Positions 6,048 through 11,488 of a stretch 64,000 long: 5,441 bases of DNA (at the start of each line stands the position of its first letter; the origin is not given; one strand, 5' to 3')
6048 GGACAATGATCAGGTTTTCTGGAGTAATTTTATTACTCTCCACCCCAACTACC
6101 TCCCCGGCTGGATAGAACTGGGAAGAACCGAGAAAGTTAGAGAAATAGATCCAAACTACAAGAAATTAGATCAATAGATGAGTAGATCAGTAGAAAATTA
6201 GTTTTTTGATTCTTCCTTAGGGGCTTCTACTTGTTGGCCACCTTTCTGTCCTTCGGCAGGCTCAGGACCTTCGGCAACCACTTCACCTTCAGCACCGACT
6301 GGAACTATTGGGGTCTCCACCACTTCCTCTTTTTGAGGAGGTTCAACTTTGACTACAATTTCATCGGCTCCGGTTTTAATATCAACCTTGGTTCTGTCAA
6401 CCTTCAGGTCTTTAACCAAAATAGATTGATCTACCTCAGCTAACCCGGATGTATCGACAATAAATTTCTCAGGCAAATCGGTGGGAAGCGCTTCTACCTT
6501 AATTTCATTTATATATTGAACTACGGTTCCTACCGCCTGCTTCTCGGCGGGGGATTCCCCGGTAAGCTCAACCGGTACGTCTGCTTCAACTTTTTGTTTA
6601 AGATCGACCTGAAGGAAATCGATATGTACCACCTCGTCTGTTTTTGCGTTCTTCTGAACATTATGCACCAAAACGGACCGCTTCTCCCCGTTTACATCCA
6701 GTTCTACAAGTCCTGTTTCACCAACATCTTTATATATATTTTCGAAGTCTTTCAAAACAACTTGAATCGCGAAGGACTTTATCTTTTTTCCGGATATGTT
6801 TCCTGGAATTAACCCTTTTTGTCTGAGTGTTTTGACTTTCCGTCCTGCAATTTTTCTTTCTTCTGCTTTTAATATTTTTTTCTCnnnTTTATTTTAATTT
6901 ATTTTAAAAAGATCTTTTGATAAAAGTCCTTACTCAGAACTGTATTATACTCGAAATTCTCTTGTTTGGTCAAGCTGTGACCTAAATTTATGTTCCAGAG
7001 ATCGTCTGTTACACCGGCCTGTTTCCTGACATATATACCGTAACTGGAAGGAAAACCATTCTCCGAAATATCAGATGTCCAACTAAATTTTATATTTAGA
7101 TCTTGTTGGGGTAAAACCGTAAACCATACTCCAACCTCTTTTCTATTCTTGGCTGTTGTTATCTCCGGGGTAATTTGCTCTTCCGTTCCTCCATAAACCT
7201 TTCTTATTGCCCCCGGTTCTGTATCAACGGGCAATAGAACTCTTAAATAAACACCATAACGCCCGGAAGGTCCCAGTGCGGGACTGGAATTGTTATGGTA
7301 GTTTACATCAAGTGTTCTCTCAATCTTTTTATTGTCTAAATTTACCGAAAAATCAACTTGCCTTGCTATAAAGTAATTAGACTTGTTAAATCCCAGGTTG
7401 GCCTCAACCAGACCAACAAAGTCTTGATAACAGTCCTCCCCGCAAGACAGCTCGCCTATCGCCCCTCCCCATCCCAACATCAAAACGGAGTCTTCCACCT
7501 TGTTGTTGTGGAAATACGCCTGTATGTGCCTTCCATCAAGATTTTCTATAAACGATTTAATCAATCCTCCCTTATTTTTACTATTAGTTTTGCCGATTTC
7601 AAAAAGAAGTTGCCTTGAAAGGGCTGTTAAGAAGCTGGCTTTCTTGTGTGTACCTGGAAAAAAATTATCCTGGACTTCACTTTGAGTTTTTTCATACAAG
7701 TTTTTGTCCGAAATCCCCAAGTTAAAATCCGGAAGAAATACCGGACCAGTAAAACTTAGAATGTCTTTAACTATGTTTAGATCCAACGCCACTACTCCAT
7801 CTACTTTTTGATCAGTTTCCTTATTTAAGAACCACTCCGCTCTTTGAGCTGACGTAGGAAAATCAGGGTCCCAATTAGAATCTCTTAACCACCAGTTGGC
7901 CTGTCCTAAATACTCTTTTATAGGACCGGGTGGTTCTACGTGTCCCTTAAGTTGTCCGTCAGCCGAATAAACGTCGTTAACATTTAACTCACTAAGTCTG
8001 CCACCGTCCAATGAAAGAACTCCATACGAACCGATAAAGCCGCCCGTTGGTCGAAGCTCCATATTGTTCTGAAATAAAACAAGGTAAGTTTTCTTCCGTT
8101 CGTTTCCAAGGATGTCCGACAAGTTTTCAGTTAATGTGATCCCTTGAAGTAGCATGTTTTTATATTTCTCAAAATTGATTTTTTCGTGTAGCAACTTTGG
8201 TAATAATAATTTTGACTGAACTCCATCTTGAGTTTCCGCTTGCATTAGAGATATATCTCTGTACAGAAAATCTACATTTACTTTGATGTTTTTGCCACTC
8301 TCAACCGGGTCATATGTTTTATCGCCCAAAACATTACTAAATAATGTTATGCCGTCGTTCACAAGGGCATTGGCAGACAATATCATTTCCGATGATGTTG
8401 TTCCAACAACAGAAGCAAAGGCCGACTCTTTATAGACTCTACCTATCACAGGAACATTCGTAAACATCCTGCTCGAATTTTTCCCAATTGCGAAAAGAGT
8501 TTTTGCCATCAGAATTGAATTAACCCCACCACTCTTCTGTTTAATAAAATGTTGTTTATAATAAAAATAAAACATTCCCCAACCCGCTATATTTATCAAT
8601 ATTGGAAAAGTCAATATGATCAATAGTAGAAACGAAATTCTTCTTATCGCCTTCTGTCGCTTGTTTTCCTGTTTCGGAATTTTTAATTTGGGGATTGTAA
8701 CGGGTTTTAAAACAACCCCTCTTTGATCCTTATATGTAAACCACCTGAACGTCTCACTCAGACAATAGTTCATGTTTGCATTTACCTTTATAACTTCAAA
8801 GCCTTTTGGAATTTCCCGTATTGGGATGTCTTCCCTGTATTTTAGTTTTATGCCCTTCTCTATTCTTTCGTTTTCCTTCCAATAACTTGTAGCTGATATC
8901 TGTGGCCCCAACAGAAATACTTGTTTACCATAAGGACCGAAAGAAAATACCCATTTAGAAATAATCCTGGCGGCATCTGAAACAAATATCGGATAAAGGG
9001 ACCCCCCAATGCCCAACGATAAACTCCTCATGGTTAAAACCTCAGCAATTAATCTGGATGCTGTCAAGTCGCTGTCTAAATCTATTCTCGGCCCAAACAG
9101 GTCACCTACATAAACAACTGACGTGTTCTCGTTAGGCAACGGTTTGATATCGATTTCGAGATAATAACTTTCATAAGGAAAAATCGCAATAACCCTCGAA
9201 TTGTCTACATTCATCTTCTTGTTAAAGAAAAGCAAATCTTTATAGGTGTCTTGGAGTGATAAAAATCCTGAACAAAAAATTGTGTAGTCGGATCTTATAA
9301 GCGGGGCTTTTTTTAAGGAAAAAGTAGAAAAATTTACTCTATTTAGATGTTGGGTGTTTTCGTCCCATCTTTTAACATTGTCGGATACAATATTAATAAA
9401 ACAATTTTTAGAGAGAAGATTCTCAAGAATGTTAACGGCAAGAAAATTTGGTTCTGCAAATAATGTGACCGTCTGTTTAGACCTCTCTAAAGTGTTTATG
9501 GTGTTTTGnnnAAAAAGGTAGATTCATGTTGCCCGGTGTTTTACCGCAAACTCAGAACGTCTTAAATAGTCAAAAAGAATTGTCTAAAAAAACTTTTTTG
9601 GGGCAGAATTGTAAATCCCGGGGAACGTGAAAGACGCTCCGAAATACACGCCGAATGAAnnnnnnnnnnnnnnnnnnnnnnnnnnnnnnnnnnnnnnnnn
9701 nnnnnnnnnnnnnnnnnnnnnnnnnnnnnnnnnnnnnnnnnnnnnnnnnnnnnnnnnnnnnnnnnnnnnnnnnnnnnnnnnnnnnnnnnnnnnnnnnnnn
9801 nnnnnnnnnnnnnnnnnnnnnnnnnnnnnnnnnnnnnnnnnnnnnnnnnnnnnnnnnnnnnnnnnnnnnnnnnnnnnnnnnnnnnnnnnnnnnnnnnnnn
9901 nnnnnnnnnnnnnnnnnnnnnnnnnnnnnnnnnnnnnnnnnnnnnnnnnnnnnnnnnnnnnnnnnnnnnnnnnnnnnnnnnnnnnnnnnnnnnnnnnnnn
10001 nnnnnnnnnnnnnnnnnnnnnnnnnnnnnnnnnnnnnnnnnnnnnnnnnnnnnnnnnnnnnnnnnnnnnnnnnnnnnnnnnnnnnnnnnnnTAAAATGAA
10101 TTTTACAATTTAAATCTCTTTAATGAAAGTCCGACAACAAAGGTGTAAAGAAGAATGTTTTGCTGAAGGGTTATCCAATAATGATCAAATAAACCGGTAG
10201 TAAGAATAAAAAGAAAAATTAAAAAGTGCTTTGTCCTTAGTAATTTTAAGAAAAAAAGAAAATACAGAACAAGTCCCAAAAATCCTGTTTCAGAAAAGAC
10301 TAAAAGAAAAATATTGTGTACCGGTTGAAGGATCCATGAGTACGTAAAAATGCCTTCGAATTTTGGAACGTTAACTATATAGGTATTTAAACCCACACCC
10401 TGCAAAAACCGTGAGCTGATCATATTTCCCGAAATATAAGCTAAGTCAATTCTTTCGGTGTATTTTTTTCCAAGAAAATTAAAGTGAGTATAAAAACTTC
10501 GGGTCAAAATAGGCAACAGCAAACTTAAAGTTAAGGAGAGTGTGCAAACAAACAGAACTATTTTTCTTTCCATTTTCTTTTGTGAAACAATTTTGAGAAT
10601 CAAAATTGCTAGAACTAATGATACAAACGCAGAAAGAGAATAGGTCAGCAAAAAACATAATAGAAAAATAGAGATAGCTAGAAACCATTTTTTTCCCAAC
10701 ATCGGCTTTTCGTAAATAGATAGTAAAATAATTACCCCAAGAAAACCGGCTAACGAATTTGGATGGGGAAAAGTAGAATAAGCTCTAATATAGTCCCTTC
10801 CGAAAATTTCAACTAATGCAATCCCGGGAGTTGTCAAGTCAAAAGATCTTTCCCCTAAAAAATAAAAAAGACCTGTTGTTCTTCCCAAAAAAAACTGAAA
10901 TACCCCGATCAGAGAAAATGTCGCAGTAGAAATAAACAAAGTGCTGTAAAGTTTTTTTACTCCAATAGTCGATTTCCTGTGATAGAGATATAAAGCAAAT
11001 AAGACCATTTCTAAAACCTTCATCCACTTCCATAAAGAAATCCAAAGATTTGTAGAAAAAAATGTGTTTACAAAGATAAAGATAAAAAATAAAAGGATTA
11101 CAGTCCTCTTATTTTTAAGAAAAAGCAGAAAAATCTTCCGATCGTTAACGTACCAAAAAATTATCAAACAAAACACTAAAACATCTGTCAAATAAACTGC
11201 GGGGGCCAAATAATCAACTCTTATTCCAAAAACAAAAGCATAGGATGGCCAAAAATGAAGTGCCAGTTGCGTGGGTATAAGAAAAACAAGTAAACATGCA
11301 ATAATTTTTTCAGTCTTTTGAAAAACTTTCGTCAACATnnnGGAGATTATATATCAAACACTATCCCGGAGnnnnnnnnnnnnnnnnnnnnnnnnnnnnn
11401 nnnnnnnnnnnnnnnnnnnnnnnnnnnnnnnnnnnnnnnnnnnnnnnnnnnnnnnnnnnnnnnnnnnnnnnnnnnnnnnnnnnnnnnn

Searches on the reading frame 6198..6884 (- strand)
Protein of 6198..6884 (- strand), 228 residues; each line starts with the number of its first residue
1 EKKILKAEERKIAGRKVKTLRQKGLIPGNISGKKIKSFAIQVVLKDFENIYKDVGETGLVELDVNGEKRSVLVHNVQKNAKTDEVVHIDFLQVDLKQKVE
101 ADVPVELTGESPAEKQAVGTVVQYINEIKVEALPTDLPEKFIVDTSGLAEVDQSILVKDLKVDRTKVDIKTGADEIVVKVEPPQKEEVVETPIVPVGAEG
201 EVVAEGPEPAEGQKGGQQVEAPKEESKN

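Call 38: search_protein_families(library=pfam, proteins=[window:6198-6884:-], max_evalue=0.0001)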
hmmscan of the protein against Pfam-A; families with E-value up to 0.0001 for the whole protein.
window:6198-6884:- (228 aa): 2 families
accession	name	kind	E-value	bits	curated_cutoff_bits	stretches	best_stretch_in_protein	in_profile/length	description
PF14693.11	Ribosomal_TL5_C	-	9.9e-18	64.7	27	1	98-184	1-84/84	Ribosomal protein TL5, C-terminal domain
PF01386.24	Ribosomal_L25p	-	2e-17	63.9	23.6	1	5-90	1-82/82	Ribosomal L25p family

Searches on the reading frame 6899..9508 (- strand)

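Call 38: search_protein_families(library=pfam, proteins=[window:6899-9508:-], max_evalue=0.0001)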
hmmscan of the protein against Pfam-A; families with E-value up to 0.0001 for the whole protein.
window:6899-9508:- (869 aa): 1 family
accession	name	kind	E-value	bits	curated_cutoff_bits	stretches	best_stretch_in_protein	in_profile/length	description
PF13196.11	DUF4012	-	1e-29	104.4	28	1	472-611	3-142/144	Protein of unknown function (DUF4012)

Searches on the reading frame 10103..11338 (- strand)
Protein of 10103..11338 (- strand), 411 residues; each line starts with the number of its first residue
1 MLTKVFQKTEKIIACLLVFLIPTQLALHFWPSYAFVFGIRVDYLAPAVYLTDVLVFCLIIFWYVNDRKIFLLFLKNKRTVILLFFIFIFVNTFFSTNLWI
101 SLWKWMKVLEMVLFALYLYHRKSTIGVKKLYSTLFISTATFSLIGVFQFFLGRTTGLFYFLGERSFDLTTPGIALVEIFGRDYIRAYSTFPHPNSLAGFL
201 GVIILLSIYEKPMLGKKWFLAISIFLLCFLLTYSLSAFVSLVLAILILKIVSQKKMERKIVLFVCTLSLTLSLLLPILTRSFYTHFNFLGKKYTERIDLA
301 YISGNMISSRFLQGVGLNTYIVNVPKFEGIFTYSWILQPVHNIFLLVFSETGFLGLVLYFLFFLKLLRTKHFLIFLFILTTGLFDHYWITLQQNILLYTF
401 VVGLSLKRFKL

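Call 38: search_protein_families(library=pfam, proteins=[window:10103-11338:-], max_evalue=0.0001)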
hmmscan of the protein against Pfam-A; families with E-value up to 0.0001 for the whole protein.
window:10103-11338:- (411 aa): 1 family
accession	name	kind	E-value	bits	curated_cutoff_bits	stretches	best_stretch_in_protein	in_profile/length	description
PF04932.20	Wzy_C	-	1.9e-12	47.7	31.7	1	221-360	2-149/149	O-Antigen ligase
